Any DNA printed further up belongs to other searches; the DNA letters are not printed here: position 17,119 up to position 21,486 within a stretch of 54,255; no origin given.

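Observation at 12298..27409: Scattered contractile-injection-system parts with no tube, spike, baseplate, tape measure or cap genes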

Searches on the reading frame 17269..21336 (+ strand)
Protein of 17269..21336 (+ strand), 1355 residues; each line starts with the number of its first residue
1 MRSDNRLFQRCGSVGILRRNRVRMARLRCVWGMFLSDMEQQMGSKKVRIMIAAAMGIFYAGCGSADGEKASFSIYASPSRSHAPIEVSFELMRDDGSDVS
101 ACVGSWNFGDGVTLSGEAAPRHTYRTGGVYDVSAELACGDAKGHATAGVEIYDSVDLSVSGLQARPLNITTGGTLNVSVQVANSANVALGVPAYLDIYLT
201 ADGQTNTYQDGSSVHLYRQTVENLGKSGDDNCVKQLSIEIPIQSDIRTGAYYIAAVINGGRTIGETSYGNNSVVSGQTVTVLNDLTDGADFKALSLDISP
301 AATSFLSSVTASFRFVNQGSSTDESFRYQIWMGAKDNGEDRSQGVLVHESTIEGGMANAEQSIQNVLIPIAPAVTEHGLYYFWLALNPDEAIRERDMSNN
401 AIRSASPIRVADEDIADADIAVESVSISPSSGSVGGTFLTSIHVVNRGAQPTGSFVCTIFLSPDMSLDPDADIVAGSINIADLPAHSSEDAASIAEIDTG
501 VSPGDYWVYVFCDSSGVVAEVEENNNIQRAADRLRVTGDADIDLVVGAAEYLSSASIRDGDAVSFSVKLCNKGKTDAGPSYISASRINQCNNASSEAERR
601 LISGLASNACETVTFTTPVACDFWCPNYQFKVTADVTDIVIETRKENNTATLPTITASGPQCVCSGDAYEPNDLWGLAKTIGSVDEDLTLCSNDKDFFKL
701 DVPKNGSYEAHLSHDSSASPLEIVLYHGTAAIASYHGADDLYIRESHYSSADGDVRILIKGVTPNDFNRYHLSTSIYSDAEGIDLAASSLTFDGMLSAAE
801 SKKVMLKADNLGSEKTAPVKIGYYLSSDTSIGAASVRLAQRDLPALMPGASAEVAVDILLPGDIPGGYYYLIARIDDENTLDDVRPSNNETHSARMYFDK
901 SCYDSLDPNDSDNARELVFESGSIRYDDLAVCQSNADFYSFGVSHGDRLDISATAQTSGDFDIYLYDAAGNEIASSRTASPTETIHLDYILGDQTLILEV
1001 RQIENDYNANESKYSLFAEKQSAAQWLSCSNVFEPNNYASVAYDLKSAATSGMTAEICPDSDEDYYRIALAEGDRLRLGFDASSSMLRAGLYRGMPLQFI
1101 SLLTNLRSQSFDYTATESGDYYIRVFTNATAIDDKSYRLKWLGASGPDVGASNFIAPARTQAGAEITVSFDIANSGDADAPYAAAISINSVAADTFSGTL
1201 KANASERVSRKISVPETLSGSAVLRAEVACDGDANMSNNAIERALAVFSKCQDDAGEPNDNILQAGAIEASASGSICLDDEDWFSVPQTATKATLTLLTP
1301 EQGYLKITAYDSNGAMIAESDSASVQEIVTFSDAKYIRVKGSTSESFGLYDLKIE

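Call 3: search_protein_families(library=pfam, proteins=[window:17269-21336:+], max_evalue=0.01)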
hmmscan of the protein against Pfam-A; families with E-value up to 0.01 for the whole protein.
window:17269-21336:+ (1355 aa): 5 families
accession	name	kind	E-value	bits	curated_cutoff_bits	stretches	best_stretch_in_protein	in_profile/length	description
PF07705.17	CARDB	-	4.3e-30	104.4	22.7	3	543-651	3-100/101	CARDB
PF04151.21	PPC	-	7.1e-10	40.1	25.9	1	937-980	3-45/70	Bacterial pre-peptidase C-terminal domain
PF18911.6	PKD_4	-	1.6e-08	34.9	27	1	81-147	14-77/85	PKD domain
PF00801.26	PKD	-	1.2e-05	25.7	23.5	1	73-151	3-78/80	PKD domain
PF01186.22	Lysyl_oxidase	-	3e-05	24.2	20.4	0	244-274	159-189/204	Lysyl oxidase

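Call 9: search_protein_families(library=ncbifam, proteins=[window:17269-21336:+], max_evalue=0.01)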
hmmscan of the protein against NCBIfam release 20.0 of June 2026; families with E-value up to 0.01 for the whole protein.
window:17269-21336:+ (1355 aa): 0 families
